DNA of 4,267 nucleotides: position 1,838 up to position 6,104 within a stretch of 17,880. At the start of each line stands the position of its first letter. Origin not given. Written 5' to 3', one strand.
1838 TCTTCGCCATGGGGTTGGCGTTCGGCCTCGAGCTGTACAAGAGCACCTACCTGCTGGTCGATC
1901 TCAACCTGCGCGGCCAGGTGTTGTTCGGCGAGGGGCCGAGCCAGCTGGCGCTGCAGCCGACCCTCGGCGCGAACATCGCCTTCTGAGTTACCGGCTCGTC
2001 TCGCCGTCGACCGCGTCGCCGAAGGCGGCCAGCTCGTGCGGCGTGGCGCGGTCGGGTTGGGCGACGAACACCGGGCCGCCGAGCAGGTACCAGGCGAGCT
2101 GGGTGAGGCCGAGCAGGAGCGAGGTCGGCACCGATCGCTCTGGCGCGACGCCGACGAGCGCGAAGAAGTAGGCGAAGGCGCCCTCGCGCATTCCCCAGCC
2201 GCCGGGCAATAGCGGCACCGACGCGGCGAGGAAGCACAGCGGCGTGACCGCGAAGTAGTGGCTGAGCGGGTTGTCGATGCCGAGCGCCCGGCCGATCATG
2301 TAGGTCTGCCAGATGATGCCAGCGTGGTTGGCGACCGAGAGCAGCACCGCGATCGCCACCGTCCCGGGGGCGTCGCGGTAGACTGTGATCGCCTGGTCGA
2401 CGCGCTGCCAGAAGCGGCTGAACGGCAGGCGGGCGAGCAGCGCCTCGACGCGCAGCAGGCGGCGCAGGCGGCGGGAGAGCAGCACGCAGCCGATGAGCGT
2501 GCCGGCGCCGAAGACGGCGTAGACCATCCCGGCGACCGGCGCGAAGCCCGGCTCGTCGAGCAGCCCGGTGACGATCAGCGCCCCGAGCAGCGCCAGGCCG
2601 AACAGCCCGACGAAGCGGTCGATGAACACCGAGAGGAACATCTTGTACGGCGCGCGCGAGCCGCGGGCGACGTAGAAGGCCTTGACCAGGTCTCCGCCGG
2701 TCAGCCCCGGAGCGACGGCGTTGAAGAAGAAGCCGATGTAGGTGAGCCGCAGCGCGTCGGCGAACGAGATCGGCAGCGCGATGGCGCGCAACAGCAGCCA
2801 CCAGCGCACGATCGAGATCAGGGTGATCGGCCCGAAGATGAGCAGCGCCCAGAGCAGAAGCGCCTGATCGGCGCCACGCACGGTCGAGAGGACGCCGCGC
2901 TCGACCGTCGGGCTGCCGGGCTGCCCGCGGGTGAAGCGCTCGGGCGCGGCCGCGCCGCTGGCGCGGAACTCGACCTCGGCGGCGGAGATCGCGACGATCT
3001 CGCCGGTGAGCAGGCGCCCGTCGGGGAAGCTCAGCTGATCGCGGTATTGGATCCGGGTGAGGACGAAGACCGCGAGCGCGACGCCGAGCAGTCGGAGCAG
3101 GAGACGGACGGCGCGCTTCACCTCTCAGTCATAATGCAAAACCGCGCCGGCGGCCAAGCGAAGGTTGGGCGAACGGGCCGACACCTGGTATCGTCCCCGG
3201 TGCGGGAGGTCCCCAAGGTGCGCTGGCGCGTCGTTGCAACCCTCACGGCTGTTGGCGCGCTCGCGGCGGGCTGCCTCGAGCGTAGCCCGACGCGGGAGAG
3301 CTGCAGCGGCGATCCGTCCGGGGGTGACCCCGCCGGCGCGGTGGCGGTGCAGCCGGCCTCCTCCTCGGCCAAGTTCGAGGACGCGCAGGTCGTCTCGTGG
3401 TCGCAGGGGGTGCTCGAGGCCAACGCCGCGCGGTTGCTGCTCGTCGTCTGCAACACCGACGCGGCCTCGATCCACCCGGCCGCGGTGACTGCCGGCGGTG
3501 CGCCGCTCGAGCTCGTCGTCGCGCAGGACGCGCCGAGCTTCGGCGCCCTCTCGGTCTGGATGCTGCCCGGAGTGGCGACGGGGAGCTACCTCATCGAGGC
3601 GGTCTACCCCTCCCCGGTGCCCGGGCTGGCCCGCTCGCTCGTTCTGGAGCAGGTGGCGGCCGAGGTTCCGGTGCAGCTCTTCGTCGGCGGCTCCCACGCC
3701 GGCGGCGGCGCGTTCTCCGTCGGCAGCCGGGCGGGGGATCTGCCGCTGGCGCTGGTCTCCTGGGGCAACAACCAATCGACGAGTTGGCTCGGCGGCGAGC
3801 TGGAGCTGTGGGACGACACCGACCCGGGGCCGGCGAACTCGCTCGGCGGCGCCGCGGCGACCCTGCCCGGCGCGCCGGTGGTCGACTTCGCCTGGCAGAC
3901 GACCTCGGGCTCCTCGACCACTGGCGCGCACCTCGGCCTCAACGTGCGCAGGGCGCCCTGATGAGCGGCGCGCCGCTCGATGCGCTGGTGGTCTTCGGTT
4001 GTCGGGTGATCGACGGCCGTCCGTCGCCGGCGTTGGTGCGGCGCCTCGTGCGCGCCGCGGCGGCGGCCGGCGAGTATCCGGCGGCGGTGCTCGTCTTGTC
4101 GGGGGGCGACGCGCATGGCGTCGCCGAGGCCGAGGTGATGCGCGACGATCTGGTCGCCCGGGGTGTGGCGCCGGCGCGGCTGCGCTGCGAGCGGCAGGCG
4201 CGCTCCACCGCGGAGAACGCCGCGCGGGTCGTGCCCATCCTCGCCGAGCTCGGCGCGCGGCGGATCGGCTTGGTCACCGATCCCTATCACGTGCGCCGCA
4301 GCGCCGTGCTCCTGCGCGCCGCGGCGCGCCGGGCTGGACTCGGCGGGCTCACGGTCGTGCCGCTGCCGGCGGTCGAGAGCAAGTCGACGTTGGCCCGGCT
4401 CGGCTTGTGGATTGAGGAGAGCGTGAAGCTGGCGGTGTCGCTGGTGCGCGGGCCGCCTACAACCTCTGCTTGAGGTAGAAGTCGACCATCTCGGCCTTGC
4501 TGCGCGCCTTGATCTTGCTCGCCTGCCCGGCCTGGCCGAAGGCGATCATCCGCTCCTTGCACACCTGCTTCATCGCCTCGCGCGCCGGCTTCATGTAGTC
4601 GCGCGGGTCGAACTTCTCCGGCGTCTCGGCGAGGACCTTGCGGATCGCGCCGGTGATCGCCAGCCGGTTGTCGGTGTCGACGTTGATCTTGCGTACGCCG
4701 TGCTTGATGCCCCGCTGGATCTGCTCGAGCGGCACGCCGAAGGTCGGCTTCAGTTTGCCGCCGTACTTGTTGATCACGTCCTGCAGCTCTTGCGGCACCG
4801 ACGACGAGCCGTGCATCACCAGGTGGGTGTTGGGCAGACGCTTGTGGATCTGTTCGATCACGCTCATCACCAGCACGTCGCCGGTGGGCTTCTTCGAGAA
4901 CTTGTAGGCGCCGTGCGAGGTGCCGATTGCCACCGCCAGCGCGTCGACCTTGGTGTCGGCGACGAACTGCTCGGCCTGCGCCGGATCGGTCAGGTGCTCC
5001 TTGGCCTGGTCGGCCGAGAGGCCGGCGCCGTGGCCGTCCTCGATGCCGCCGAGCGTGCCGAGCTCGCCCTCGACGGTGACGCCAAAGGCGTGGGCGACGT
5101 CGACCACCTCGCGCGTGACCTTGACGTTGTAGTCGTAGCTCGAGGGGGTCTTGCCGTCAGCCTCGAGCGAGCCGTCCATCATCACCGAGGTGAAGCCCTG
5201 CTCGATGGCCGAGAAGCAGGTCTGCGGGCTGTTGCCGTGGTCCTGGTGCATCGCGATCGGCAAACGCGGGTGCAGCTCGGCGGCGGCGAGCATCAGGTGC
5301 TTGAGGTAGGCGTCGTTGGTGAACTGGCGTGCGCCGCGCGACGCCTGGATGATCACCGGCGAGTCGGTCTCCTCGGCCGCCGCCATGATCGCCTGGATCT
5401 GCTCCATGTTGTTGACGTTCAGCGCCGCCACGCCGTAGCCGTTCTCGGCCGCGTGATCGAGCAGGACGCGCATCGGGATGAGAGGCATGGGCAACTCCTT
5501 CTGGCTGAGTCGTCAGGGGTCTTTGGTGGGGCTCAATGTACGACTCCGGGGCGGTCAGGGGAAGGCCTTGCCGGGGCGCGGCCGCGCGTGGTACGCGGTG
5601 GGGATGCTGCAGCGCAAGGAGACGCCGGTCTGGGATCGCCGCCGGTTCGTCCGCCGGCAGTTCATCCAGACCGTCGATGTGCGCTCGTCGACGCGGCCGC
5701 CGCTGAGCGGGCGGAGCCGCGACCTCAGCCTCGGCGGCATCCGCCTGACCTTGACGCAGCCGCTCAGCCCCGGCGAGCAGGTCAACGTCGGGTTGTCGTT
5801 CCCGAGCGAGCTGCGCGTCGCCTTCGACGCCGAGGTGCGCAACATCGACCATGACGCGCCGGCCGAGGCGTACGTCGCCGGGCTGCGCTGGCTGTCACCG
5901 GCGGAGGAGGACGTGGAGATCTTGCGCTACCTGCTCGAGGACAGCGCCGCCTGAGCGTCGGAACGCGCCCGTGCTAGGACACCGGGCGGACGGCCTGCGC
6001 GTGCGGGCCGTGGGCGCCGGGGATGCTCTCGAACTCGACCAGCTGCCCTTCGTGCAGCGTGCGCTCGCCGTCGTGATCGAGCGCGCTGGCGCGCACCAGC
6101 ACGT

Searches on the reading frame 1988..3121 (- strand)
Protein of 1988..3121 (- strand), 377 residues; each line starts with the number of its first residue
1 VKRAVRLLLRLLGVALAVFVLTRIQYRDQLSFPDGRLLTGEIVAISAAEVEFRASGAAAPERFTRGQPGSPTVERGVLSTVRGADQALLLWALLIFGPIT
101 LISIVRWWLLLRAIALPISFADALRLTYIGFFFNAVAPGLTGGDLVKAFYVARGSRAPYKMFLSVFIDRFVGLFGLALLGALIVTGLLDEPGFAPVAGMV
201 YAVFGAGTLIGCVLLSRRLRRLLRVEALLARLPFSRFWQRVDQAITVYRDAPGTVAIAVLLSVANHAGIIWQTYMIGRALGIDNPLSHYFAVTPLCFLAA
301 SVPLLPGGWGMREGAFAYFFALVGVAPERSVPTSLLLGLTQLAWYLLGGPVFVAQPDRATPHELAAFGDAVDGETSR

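Call 57: search_protein_families(library=pfam, proteins=[window:1988-3121:-], max_evalue=0.001)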
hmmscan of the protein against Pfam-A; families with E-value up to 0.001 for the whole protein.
window:1988-3121:- (377 aa): 1 family
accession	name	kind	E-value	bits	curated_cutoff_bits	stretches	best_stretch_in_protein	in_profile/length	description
PF03706.18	LPG_synthase_TM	-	1.8e-40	139.7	33.4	1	77-347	24-300/302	Lysylphosphatidylglycerol synthase TM region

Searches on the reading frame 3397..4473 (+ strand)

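Call 57: search_protein_families(library=pfam, proteins=[window:3397-4473:+], max_evalue=0.001)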
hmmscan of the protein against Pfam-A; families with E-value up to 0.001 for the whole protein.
window:3397-4473:+ (358 aa): 1 family
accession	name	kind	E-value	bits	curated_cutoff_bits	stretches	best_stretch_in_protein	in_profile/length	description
PF02698.23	DUF218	-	4.8e-23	82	27.6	1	195-341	1-130/133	DUF218 domain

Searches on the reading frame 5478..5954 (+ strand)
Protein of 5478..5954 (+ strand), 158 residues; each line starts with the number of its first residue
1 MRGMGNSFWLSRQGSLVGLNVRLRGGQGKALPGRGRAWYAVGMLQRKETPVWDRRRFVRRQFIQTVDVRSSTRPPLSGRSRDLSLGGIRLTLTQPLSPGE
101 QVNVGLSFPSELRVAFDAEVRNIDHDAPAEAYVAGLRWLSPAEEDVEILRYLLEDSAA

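Call 57: search_protein_families(library=pfam, proteins=[window:5478-5954:+], max_evalue=0.001)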
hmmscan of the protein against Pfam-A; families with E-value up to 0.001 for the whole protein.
window:5478-5954:+ (158 aa): 1 family
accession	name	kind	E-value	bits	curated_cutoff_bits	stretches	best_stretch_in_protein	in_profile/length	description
PF07238.19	PilZ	-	1.7e-12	48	22.5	1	53-153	1-100/102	PilZ domain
